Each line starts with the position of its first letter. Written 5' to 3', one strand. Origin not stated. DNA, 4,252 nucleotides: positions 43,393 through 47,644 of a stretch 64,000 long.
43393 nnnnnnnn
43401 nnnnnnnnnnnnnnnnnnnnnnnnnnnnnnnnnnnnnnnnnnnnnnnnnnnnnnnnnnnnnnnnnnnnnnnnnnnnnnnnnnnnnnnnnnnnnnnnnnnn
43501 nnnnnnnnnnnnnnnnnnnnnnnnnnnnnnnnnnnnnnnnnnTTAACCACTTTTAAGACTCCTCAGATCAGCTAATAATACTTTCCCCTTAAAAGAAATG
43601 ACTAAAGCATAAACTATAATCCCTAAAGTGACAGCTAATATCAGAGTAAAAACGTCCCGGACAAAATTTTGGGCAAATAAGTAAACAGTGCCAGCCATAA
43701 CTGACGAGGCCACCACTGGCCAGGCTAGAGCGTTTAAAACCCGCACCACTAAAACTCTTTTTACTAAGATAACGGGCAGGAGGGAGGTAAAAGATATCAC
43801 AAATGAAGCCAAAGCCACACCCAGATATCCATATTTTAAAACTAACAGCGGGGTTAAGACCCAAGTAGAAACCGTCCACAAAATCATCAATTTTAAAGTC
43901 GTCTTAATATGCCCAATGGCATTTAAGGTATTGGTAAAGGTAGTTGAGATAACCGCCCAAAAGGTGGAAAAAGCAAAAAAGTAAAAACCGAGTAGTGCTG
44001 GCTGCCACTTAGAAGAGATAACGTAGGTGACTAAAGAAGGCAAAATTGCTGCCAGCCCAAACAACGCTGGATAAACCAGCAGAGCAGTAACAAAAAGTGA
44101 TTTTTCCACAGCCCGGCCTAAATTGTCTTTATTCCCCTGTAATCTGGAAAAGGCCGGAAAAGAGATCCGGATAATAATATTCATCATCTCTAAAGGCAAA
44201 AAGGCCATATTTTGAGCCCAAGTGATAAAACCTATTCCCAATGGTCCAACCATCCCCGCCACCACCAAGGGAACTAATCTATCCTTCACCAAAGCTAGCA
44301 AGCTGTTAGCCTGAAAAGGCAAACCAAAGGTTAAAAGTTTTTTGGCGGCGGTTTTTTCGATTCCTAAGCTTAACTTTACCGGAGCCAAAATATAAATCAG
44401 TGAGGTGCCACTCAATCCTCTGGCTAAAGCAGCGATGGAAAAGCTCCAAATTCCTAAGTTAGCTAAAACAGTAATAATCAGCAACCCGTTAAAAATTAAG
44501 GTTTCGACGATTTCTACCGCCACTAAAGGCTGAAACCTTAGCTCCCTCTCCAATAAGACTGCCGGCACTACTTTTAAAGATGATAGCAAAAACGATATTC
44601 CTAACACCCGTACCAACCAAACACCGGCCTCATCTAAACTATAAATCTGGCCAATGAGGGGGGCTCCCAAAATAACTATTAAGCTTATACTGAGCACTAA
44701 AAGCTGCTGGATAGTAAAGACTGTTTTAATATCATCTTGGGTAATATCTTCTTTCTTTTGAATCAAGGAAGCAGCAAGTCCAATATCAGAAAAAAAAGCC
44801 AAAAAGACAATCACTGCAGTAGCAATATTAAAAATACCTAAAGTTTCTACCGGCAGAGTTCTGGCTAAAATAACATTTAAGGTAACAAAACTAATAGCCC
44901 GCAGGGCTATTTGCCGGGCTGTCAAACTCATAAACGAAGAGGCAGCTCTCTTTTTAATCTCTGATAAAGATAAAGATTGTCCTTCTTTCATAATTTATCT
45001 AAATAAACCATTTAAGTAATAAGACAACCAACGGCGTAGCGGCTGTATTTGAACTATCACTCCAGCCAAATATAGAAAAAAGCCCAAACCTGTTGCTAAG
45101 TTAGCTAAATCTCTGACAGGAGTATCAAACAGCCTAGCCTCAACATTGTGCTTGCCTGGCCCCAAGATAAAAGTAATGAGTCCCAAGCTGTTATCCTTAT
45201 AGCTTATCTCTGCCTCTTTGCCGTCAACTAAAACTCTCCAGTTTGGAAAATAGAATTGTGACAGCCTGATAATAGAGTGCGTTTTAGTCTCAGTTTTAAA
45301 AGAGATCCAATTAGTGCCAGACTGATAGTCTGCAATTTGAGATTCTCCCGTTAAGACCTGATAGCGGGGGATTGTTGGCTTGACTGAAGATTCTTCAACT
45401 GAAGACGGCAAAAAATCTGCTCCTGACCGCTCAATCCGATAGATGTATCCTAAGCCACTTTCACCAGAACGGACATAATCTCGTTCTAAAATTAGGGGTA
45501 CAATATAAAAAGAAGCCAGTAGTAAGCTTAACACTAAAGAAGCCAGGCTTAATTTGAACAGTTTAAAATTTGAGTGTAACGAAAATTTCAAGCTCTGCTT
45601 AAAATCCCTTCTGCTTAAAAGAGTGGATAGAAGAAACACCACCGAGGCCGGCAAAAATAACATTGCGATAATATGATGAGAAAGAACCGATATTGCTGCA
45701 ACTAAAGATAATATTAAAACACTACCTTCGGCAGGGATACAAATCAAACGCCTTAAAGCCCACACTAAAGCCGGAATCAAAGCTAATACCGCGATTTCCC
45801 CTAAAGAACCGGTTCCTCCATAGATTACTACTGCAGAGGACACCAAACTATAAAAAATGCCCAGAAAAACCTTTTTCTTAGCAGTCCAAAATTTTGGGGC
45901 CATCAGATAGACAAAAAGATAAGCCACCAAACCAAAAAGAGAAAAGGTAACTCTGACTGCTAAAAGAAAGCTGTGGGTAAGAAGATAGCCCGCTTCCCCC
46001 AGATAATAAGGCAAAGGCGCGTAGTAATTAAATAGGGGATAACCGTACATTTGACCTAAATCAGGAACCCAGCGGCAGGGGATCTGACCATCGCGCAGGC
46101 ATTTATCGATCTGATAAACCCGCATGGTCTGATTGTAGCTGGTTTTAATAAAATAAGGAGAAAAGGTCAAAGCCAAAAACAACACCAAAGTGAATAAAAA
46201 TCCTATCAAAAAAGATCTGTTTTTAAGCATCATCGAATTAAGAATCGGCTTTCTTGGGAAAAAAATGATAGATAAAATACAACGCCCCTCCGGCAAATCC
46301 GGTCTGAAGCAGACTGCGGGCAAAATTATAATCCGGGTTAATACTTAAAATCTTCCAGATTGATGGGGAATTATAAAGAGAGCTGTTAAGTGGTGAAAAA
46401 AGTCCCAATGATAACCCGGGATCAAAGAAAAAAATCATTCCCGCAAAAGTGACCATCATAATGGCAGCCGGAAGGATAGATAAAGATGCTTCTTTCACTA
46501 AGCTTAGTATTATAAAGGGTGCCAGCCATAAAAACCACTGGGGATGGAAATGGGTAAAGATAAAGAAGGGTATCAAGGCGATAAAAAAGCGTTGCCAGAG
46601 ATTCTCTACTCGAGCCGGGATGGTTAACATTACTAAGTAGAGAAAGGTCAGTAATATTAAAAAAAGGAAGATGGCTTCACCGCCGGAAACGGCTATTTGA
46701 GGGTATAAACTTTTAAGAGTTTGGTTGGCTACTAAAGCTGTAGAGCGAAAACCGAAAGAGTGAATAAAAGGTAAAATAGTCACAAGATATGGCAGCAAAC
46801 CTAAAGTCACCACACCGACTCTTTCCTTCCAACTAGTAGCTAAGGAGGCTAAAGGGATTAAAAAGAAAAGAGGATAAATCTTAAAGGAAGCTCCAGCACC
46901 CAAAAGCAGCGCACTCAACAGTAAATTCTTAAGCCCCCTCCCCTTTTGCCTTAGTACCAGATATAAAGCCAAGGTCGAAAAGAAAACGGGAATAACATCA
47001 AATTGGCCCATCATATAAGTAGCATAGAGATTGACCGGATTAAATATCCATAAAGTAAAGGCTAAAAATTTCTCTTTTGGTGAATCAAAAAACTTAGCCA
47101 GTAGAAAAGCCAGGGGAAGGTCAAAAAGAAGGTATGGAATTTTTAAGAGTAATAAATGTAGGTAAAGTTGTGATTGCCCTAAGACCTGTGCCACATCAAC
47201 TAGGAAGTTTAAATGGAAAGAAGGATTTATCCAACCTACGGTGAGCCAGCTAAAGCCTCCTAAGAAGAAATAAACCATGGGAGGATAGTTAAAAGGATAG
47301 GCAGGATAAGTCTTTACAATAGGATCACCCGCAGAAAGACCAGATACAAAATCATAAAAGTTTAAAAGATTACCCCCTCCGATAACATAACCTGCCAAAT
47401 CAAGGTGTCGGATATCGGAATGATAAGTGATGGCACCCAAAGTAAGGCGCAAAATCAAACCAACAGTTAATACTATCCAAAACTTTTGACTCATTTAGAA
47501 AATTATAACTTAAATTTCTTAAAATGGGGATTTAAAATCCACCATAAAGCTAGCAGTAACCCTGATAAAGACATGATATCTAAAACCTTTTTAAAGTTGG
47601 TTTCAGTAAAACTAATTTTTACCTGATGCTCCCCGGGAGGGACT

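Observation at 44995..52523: Four tandem paralogs of an uncharacterised polytopic family with a conserved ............FNYY first-loop motif; one copy has lost the Cys and Trp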

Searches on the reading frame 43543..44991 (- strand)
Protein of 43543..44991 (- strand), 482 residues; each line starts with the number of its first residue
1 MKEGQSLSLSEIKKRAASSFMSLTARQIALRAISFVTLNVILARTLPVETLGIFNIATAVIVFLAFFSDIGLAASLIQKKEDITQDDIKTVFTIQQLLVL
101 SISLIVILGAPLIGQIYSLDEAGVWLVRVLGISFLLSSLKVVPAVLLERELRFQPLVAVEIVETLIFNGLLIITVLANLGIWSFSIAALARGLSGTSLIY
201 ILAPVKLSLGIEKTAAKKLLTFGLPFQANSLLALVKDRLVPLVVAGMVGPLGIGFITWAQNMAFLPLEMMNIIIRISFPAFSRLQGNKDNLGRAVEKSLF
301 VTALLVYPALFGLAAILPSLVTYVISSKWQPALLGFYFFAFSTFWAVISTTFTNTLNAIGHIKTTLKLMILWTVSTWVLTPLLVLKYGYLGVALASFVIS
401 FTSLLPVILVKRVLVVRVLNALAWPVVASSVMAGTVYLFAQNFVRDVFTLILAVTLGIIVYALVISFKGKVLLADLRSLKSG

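Call 3: search_protein_families(library=pfam, proteins=[window:43543-44991:-], max_evalue=0.01)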
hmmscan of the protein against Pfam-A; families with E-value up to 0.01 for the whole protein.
window:43543-44991:- (482 aa): 2 families
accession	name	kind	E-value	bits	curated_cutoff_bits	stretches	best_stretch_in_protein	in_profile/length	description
PF13440.11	Polysacc_synt_3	-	7.8e-51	173.5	23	1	41-332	1-291/293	Polysaccharide biosynthesis protein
PF01943.22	Polysacc_synt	-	2.5e-20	73.5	28.2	1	20-285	5-274/274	Polysaccharide biosynthesis protein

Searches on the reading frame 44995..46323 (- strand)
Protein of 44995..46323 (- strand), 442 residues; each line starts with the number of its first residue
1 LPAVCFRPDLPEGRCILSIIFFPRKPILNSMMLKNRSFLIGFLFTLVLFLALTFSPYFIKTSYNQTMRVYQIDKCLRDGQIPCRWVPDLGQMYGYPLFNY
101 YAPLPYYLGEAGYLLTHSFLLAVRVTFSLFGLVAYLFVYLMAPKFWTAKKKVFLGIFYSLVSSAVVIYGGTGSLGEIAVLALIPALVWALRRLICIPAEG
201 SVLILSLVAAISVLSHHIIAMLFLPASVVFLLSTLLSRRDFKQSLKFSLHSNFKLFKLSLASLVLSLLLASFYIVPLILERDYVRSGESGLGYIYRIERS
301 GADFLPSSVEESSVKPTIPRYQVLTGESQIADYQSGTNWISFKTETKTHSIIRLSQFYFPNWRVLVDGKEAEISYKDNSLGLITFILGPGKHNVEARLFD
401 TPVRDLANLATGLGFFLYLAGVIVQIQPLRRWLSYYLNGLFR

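Call 3: search_protein_families(library=pfam, proteins=[window:44995-46323:-], max_evalue=0.01)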
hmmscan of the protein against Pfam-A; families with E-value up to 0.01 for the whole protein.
window:44995-46323:- (442 aa): 2 families
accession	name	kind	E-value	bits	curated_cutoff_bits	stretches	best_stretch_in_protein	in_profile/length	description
PF10131.15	PTPS_related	-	8.4e-10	38.2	26.4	1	98-280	1-171/621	6-pyruvoyl-tetrahydropterin synthase related domain; membrane protein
PF13231.12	PMT_2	-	0.0051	17.5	26.1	1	102-247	3-144/160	Dolichyl-phosphate-mannose-protein mannosyltransferase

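Call 19: search_protein_families(library=ncbifam, proteins=[window:44995-46233:-], max_evalue=0.01)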
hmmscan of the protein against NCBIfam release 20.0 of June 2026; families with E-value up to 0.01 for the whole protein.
window:44995-46233:- (412 aa): 0 families

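Call 33: find_homologous_proteins(query=window:44995-46233:-)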
Query window:44995-46233:- (412 aa): 643 proteins with E <= 0.001 among 8000 candidates; the best 120 are listed.
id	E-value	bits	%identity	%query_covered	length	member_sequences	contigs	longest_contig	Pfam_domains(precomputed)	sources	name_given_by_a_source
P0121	3.1e-256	868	98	100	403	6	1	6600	-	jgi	-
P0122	1.1e-185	636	70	100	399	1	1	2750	PF10131.16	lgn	-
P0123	2.7e-113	397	50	100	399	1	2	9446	PF10131.16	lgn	-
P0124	1.6e-99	352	41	65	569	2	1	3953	PF10131.16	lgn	-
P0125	3.6e-99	351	41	63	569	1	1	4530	PF10131.16,PF13231.13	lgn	-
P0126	4.5e-99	350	37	74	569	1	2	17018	PF10131.16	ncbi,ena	-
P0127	4.7e-98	347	41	99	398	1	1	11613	PF10131.16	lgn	-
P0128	5.3e-98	347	38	64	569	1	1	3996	PF10131.16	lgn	-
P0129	1.1e-97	346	41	65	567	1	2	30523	PF10131.16,PF13231.13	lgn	-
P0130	1.9e-97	345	54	37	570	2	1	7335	PF10131.16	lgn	-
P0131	2.0e-97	345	36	65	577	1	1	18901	PF10131.16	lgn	-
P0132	3.8e-96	341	38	65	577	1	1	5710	PF10131.16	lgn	-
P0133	4.2e-96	341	37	73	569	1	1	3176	PF10131.16,PF13231.13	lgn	-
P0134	4.3e-96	341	35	74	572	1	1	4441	PF10131.16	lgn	-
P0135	7.2e-96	340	38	59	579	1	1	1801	PF10131.16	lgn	-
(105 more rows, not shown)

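Call 36: find_encoding_contigs(protein=P0127, flank=10000, max_places=1)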
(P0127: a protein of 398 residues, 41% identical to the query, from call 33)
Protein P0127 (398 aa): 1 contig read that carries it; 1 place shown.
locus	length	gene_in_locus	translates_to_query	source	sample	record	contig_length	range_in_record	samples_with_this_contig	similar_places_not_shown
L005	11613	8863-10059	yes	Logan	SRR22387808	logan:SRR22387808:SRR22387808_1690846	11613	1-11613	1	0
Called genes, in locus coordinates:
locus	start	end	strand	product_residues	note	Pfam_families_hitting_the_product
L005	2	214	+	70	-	?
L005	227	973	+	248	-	PF00535:Glycos_transf_2, PF10111:Glyco_tranf_2_2 (weak)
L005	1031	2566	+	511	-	PF13231:PMT_2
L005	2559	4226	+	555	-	PF10131:PTPS_related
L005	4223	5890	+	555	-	PF10131:PTPS_related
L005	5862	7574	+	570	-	-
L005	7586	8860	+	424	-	-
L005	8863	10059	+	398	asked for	PF10131:PTPS_related (weak)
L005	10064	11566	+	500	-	PF01943:Polysacc_synt, PF13440:Polysacc_synt_3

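Call 37: find_encoding_contigs(protein=P0123, flank=10000, max_places=1)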
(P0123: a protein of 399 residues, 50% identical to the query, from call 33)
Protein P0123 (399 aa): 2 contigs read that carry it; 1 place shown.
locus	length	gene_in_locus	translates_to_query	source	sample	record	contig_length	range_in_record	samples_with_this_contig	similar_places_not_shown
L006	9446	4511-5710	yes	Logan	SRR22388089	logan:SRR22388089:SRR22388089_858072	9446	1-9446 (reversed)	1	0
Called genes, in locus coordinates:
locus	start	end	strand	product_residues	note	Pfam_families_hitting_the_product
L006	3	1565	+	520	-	?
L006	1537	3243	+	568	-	-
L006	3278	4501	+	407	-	-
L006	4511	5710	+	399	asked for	PF10131:PTPS_related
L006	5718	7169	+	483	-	PF01943:Polysacc_synt, PF13440:Polysacc_synt_3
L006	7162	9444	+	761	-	?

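Call 56: find_encoding_contigs(protein=P0122, flank=3000, max_places=1)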
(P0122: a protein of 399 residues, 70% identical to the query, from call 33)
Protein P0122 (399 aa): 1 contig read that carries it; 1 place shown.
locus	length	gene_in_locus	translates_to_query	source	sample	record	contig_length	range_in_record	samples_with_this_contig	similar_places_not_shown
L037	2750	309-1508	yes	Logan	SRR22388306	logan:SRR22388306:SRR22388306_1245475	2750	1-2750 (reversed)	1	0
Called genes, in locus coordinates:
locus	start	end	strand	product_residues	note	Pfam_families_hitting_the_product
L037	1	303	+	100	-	?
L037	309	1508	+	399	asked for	PF10131:PTPS_related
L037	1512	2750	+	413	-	?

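Call 61: predict_structure(alignment_id=A4)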
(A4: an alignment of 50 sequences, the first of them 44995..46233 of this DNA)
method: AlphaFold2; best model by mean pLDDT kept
length: 412 residues; sequences in the alignment: 50
mean_pLDDT: 84.3   pTM: 0.85
mean pLDDT of the five models: 84.3, 84.2, 82.7, 81.4, 79.5
residues with pLDDT >= 90: 210; 70-90: 137; 50-70: 50; < 50: 15
segments of 3 or more residues with pLDDT < 50: 64-67, 260-265
pLDDT, mean of each block of 10 residues (from residue 1): 80 95 80 83 83 64 53 89 92 94 95 86 96 83 87 95 93 97 90 90 79 61 91 97 88 64 51 69 60 92 87 96 78 92 71 90 92 92 97 92 92 80
secondary structure, 60 per line:
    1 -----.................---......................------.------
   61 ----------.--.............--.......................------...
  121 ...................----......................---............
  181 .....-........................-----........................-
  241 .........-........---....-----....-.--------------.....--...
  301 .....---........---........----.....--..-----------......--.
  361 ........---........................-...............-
elements in order: H6-22 H26-47 H74-86 H89-111 H118-139 H144-165 H169-185 H187-210 H216-239 H241-249 H255-258 H262-265 H271-274 E291-295 E298-305 E309-316 E320-327 E332-336 E352-357 E360-368 H372-395 H397-411

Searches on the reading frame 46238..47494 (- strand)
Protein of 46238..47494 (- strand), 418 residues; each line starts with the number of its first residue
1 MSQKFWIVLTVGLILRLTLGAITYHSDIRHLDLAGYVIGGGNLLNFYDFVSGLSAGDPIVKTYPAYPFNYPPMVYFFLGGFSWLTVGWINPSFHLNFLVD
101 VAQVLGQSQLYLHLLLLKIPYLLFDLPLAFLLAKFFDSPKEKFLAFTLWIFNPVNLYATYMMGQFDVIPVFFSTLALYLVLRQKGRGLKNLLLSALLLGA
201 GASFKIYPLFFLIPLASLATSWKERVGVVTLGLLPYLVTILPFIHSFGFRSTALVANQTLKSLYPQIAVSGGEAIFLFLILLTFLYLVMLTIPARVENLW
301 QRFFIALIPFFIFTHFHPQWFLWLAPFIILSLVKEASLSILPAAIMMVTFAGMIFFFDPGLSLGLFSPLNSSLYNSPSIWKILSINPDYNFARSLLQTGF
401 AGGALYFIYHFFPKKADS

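Call 3: search_protein_families(library=pfam, proteins=[window:46238-47494:-], max_evalue=0.01)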
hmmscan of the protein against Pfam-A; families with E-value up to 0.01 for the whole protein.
window:46238-47494:- (418 aa): 1 family
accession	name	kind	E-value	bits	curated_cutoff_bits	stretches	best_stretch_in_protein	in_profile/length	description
PF23996.1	DUF7314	-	0.0092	16.7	27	0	229-294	12-78/87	Domain of unknown function (DUF7314)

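Call 19: search_protein_families(library=ncbifam, proteins=[window:46238-47494:-], max_evalue=0.01)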
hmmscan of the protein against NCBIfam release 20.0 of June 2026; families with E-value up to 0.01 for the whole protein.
window:46238-47494:- (418 aa): 0 families

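Call 38: find_homologous_proteins(query=window:46238-47494:-)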
Query window:46238-47494:- (418 aa): 490 proteins with E <= 0.001 among 8000 candidates; the best 120 are listed.
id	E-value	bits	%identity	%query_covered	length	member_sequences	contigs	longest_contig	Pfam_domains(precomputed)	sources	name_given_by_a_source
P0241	6.6e-269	910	100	100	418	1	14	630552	-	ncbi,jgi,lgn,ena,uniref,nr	ncbi:MAG: hypothetical protein UU73_C0001G0203 [Candidatus Daviesbacteria bacterium GW2011_GWA1_41_6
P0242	3.6e-154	532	57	100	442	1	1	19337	-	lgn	-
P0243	1.3e-152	527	59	99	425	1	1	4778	-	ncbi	-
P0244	1.2e-150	521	59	100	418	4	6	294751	-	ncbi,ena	-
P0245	4.6e-148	512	56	100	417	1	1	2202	-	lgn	-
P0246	4.9e-148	512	58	100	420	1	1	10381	-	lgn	-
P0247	1.6e-147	510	58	98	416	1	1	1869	-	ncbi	-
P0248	2.9e-147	509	57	99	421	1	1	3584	-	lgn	-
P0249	1.1e-146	507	57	100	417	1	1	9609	-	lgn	-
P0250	1.8e-141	490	55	95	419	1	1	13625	PF09594.17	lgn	-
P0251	1.1e-140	488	53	100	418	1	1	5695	PF09594.17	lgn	-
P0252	3.6e-137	476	51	100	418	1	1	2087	PF09594.17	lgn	-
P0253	1.2e-136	474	55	98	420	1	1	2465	PF09594.17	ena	-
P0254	8.6e-135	468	56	98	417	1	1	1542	-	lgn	-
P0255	4.9e-134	466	56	100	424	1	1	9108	-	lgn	-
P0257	7.6e-134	465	52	100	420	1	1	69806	PF05007.20,PF09594.17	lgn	-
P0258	2.0e-133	464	51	100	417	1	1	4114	PF09594.17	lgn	-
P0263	2.5e-132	460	53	98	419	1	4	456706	PF09594.17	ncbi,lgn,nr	ncbi:hypothetical protein HYS96_02245 [Candidatus Daviesbacteria bacterium]|nr:hypothetical protein 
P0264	2.5e-132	460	53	98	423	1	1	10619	PF05007.20,PF09594.17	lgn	-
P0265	2.8e-132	460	52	98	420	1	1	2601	PF09594.17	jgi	jgi:hypothetical protein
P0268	5.8e-132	459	53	95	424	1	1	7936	PF05007.20,PF09594.17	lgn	-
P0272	4.4e-131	456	53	100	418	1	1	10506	PF09594.17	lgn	-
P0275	9.1e-131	455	54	97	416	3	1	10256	PF09594.17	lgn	-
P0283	4.4e-130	453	50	100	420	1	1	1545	PF09594.17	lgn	-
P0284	8.7e-130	452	54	98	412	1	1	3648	PF09594.17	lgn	-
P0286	1.3e-129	451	51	98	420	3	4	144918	PF09594.17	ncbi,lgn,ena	-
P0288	2.5e-129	450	53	99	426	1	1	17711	PF09594.17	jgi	jgi:hypothetical protein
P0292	5.0e-129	449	51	100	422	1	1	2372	PF09594.17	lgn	-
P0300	1.6e-128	448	51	100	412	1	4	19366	PF05007.20,PF09594.17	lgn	-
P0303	3.8e-128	446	52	95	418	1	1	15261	PF09594.17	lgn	-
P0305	6.4e-128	446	50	100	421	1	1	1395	PF09594.17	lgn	-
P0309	1.6e-127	444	51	98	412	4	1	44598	PF05007.20,PF09594.17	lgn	-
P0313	4.3e-127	443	51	99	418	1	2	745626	PF09594.17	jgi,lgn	jgi:hypothetical protein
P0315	8.3e-127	442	52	95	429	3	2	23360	PF09594.17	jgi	-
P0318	1.3e-126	441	52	99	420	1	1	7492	PF09594.17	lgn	-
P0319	2.5e-126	440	52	100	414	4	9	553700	PF05007.20,PF09594.17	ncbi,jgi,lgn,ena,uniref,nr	ncbi:MAG: hypothetical protein UT58_C0001G0032 [Microgenomates group bacterium GW2011_GWC1_39_7b]|un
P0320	2.8e-126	440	51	96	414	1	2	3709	PF09594.17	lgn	-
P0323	5.8e-126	439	53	100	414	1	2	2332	PF05007.20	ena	-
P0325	1.0e-125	438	54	100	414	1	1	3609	PF05007.20,PF09594.17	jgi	jgi:hypothetical protein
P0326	1.4e-125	438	50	100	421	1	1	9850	PF09594.17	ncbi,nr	ncbi:MAG: glycosyltransferase family 87 protein [bacterium]|nr:glycosyltransferase family 87 protein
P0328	2.7e-125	437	53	95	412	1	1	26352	PF09594.17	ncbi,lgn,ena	-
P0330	3.9e-125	436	51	98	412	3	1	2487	PF05007.20,PF09594.17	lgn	-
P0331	4.3e-125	436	51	100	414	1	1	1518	PF05007.20,PF09594.17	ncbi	-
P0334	6.5e-125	436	52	100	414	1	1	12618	PF05007.20,PF09594.17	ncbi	-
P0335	8.9e-125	435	52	95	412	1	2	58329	PF09594.17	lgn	-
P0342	1.8e-124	434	52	95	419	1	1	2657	PF05007.20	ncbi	-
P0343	2.0e-124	434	50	100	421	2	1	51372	PF09594.17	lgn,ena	-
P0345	2.4e-124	434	50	99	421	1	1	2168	PF09594.17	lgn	-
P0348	4.7e-124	433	52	100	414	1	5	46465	PF05007.20,PF09594.17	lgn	-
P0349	5.7e-124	433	52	100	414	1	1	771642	PF05007.20,PF09594.17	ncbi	-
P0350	6.6e-124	432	52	99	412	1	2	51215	PF05007.20,PF09594.17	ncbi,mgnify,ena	ncbi:MAG: glycosyltransferase 87 family protein [Patescibacteria group bacterium]|mgnify:CR=1 FL=1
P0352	8.3e-124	432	52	100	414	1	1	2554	PF05007.20,PF09594.17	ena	-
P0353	8.5e-124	432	51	100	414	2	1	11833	PF05007.20,PF09594.17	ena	-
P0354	1.1e-123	432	51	100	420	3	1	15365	PF05007.20,PF09594.17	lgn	-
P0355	1.4e-123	431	52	100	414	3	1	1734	PF05007.20,PF09594.17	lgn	-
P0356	1.5e-123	431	52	100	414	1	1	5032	PF05007.20,PF09594.17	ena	-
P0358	2.0e-123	431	52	100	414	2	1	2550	PF05007.20,PF09594.17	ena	-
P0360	2.2e-123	431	50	100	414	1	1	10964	PF09594.17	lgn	-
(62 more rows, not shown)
